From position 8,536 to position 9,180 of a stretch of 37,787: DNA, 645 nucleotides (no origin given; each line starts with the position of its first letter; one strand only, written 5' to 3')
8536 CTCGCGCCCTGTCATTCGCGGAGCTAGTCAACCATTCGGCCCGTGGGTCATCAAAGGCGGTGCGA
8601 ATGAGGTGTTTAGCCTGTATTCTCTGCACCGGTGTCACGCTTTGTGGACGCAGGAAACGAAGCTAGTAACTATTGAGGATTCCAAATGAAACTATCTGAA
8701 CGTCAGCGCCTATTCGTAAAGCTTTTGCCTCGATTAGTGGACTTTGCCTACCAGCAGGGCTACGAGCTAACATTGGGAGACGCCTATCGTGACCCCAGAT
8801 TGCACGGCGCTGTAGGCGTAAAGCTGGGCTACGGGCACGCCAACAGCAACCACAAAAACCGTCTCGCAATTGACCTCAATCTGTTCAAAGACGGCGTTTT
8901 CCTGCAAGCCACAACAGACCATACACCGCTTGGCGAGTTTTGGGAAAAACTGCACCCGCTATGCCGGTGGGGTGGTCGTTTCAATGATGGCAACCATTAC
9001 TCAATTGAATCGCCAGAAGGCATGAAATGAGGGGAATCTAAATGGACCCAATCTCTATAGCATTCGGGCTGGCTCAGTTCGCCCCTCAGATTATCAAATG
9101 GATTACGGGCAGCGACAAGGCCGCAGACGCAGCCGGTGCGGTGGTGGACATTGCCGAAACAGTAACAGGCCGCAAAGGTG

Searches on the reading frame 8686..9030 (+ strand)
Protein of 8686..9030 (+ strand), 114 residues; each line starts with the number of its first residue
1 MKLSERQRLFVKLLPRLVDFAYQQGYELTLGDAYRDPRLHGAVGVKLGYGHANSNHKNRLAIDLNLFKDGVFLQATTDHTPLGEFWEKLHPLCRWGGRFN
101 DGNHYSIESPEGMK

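Call 87: search_protein_families(library=pfam, proteins=[window:8686-9030:+], max_evalue=1)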
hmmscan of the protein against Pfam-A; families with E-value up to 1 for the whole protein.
window:8686-9030:+ (114 aa): 1 family
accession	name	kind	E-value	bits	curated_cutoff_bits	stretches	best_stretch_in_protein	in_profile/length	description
PF13539.11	Peptidase_M15_4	-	2.5e-05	25.2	25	1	52-106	5-69/70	D-alanyl-D-alanine carboxypeptidase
